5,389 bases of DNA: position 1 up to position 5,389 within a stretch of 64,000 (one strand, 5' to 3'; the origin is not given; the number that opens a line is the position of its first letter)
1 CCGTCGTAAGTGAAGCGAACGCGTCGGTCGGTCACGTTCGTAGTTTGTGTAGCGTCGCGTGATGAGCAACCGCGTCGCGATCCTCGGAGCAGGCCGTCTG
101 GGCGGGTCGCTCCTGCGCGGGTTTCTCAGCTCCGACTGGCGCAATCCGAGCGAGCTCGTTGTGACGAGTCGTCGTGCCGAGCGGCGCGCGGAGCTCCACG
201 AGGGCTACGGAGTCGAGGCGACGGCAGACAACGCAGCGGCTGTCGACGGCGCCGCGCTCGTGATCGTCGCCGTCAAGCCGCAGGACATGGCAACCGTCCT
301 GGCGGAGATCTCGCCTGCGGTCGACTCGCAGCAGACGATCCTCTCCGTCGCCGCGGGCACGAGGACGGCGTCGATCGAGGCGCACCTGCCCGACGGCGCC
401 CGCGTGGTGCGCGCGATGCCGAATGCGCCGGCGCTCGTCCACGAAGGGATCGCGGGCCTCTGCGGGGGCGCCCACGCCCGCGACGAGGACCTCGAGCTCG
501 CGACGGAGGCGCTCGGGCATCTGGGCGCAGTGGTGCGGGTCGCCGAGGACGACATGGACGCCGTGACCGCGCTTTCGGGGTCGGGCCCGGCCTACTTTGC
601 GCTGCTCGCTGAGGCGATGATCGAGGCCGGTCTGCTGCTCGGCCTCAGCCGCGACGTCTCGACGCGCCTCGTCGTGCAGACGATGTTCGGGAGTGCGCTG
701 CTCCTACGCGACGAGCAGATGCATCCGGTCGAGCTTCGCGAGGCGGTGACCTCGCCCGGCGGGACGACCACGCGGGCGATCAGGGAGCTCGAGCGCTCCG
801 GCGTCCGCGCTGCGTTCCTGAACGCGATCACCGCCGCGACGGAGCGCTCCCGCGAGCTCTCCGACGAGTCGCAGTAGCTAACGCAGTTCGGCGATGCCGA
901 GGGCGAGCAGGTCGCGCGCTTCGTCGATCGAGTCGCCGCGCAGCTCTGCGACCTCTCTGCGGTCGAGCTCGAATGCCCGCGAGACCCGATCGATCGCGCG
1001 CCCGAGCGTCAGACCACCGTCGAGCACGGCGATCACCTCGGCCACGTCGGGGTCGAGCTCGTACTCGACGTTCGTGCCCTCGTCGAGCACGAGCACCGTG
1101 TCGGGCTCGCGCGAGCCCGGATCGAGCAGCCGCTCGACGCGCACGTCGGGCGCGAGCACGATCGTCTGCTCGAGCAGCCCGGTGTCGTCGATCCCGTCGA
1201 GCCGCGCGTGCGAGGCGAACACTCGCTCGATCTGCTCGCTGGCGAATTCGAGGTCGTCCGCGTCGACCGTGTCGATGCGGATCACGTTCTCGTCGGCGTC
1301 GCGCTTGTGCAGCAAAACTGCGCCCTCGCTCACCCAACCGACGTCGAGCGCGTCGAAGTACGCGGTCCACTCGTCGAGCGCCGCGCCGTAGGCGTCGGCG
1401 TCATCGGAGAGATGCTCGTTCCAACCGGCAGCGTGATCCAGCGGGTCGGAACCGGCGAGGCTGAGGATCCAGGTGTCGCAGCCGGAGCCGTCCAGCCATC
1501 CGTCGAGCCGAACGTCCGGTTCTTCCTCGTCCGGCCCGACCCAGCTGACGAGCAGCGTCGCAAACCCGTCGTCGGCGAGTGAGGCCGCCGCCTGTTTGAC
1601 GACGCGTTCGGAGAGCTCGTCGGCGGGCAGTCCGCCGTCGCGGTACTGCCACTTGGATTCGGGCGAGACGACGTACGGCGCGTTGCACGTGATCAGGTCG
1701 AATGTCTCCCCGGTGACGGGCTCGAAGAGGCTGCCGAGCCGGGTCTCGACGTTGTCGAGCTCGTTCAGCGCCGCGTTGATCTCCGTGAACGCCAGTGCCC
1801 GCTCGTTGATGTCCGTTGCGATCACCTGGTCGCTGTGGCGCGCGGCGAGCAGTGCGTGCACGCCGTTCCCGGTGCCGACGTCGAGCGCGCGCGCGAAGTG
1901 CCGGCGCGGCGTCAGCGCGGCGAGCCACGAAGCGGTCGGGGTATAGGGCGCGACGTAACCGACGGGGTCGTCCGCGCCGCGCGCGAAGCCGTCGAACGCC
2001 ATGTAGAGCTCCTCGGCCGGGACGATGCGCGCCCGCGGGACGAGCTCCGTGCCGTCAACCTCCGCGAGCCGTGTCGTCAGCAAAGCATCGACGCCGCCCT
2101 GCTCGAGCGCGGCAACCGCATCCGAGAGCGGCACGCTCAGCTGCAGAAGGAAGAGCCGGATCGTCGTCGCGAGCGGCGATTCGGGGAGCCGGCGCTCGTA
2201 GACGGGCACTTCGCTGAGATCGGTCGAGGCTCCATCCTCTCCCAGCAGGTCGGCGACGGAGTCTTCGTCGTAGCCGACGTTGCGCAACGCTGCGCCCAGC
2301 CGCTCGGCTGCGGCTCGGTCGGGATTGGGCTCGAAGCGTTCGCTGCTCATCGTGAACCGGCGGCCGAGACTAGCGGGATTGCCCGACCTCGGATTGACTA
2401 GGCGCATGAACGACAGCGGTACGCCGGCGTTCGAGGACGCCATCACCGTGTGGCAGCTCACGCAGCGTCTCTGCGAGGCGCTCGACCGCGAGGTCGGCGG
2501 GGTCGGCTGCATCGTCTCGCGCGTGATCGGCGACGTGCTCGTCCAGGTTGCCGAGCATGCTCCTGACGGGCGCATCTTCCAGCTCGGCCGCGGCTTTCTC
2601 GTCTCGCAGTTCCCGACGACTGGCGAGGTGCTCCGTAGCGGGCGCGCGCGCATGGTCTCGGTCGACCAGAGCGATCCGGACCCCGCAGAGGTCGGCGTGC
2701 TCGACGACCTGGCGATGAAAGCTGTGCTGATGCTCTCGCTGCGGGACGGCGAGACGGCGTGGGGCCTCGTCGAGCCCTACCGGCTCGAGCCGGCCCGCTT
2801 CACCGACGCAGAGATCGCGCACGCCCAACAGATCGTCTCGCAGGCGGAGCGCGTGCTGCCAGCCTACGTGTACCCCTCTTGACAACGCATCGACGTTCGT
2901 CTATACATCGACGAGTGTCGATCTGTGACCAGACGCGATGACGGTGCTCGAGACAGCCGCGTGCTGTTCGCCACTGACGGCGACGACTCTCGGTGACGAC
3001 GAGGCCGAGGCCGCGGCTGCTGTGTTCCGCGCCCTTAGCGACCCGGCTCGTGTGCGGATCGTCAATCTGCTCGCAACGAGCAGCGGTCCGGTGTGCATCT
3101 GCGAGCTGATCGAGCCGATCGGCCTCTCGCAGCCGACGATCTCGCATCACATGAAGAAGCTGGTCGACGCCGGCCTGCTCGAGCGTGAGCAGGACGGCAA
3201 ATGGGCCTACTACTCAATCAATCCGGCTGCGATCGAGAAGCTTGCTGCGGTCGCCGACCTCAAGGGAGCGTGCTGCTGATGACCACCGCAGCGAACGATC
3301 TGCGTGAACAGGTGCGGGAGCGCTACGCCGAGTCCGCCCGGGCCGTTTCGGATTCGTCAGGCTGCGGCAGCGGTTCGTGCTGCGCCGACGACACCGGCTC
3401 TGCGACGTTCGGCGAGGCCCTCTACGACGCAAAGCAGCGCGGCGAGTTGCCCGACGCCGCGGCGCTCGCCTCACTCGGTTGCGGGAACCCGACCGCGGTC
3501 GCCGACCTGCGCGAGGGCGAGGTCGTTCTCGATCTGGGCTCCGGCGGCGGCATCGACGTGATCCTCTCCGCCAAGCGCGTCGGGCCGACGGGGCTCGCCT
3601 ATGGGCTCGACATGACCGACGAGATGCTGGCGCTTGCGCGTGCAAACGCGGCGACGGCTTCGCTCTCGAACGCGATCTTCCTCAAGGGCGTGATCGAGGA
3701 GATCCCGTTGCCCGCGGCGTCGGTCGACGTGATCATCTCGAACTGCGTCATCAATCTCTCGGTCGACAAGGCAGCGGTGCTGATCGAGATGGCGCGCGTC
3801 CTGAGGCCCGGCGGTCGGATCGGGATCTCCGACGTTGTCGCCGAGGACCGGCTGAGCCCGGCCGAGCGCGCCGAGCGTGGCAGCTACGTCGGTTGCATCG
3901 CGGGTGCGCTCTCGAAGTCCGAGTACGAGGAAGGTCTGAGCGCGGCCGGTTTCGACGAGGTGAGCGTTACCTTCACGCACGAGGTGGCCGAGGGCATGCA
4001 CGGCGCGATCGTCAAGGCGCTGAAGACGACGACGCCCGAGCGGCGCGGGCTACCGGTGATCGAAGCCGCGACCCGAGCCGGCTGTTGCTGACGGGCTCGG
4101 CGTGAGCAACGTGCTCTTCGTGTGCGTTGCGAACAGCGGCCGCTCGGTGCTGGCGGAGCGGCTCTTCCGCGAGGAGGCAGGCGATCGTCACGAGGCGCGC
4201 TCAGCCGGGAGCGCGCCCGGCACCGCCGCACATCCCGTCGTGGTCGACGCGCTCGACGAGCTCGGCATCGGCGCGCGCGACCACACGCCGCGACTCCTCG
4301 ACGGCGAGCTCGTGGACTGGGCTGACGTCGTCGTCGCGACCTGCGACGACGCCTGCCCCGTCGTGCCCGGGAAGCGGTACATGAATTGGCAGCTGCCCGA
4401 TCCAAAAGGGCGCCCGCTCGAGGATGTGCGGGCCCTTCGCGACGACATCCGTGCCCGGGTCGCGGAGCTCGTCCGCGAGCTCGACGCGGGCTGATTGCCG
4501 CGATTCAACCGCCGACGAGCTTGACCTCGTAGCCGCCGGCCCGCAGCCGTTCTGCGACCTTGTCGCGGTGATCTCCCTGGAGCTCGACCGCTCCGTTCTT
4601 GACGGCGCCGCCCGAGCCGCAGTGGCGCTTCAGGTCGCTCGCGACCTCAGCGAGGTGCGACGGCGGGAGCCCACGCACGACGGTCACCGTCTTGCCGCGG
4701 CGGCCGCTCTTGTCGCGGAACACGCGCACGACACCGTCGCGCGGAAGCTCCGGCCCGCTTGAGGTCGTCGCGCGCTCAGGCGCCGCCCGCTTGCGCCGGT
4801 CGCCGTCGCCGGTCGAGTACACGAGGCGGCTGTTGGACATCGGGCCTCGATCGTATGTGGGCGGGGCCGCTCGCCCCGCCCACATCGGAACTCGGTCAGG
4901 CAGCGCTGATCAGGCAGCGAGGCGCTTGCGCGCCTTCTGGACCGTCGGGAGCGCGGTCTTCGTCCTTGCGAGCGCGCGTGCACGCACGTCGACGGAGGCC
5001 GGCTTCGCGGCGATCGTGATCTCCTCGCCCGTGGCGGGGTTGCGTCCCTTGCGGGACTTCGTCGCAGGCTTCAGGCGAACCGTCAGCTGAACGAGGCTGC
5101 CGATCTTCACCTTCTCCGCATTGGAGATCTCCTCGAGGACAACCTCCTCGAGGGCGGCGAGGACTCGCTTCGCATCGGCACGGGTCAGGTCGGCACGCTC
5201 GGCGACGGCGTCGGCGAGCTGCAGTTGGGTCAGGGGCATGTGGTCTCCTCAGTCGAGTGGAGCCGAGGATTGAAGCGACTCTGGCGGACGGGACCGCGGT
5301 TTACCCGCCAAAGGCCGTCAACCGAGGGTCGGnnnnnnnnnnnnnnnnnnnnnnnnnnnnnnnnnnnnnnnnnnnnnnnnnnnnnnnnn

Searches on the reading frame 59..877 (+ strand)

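Call 25: search_protein_families(library=pfam, proteins=[window:59-877:+], max_evalue=0.001)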
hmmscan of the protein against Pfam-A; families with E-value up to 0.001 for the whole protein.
window:59-877:+ (272 aa): 4 families
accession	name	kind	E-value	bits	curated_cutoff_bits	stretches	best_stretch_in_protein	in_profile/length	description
PF14748.11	P5CR_dimer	-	2.2e-39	134.4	25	1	163-267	1-105/105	Pyrroline-5-carboxylate reductase dimerisation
PF03807.23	F420_oxidored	-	3.6e-20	72.8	21.6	1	5-100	1-94/94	NADP oxidoreductase coenzyme F420-dependent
PF02558.23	ApbA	-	6.2e-05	23.1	22.2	1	6-109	1-111/150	Ketopantoate reductase PanE/ApbA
PF02153.23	PDH_N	-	0.00021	21.2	26.5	1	41-121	21-103/154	Prephenate dehydrogenase, nucleotide-binding domain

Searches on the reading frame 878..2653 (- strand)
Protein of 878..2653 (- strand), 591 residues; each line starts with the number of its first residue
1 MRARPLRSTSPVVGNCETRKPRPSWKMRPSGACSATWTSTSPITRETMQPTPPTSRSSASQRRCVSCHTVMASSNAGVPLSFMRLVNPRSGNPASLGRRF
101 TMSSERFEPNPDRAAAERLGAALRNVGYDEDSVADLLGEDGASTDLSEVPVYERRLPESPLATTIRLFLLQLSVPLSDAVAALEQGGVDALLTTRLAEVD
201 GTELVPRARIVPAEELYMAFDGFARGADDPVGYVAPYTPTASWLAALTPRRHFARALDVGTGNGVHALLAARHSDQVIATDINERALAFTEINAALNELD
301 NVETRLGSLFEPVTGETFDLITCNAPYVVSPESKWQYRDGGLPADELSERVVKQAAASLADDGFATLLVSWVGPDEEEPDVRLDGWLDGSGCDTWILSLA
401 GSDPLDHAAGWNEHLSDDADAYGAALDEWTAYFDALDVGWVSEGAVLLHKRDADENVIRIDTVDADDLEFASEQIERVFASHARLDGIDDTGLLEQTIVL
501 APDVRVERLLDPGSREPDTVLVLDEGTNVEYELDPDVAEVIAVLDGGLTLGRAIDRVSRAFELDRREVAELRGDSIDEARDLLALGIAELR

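Call 25: search_protein_families(library=pfam, proteins=[window:878-2653:-], max_evalue=0.001)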
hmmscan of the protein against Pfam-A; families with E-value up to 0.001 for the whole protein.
window:878-2653:- (591 aa): 8 families
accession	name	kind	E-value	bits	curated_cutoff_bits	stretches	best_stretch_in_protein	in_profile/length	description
PF05175.20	MTS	-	1e-11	45.2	23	1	249-363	28-134/170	Methyltransferase small domain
PF13847.12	Methyltransf_31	-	2e-10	41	27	1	255-326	6-83/145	Methyltransferase domain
PF23186.1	DUF7059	-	2.7e-10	40.7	27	1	126-205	2-83/85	Domain of unknown function (DUF7059)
PF13649.12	Methyltransf_25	-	3.8e-10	40.8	27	1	257-329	2-76/97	Methyltransferase domain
PF08241.18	Methyltransf_11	-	3e-08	34.6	21.2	1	257-325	1-68/95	Methyltransferase domain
PF06325.19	PrmA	-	8.5e-07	29.2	22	1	253-324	162-233/296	Ribosomal protein L11 methyltransferase (PrmA)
PF13489.12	Methyltransf_23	-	0.00022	21.5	27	1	245-365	14-114/164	Methyltransferase domain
PF08242.18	Methyltransf_12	-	0.00024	22.2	30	1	257-324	1-72/98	Methyltransferase domain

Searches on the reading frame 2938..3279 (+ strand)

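Call 25: search_protein_families(library=pfam, proteins=[window:2938-3279:+], max_evalue=0.001)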
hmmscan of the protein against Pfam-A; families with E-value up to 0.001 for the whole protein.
window:2938-3279:+ (113 aa): 9 families
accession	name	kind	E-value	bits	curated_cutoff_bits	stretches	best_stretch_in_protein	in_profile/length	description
PF01022.26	HTH_5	-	1.4e-16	60.5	22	1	35-82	1-46/47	Bacterial regulatory protein, arsR family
PF12840.13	HTH_20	-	1.5e-10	41.3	27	1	33-83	1-50/51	Helix-turn-helix domain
PF01047.28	MarR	-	6.9e-05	23.1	24.6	1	49-86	15-52/59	MarR family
PF12802.13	MarR_2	-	8.3e-05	23.1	27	1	38-87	7-56/61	MarR family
PF13412.12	HTH_24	-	0.0001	22.2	21.9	1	56-82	22-48/48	Winged helix-turn-helix DNA-binding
PF09339.16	HTH_IclR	-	0.00015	21.9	22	1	40-84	7-51/52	IclR helix-turn-helix domain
PF01978.25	TrmB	-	0.00053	20.2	25.6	1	48-96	19-67/68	Sugar-specific transcriptional regulator TrmB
PF24038.1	DUF7347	-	0.00056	20.5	27.6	1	27-86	2-62/77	Domain of unknown function (DUF7347)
PF07848.18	PaaX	-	0.00067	20.3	24.8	0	54-94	23-66/70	PaaX-like protein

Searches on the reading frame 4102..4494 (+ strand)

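Call 25: search_protein_families(library=pfam, proteins=[window:4102-4494:+], max_evalue=0.001)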
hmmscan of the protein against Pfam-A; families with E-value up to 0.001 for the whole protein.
window:4102-4494:+ (130 aa): 1 family
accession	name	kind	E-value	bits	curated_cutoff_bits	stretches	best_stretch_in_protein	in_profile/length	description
PF01451.26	LMWPc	-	4.2e-19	69.6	23.2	1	4-123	1-143/144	Low molecular weight phosphotyrosine protein phosphatase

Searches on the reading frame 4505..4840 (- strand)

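Call 25: search_protein_families(library=pfam, proteins=[window:4505-4840:-], max_evalue=0.001)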
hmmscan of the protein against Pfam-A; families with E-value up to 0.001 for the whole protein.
window:4505-4840:- (111 aa): 1 family
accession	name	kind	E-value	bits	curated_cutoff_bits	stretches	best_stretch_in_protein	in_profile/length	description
PF01253.27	SUI1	-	2.4e-15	57.2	25.5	1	36-103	3-75/77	Translation initiation factor SUI1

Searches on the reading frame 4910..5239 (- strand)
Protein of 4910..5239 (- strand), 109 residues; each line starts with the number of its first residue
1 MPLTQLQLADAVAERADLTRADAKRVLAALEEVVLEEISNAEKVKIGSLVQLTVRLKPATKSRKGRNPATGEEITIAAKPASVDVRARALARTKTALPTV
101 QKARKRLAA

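Call 25: search_protein_families(library=pfam, proteins=[window:4910-5239:-], max_evalue=0.001)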
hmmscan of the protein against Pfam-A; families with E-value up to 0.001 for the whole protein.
window:4910-5239:- (109 aa): 2 families
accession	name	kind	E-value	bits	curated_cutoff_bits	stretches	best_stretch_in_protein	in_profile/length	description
PF00216.26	Bac_DNA_binding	-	2.9e-17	63.1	22.4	1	4-80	2-75/90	Bacterial DNA-binding protein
PF18291.6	HU-HIG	-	3.5e-05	24.3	26.2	1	3-60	32-88/125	HU domain fused to wHTH, Ig, or Glycine-rich motif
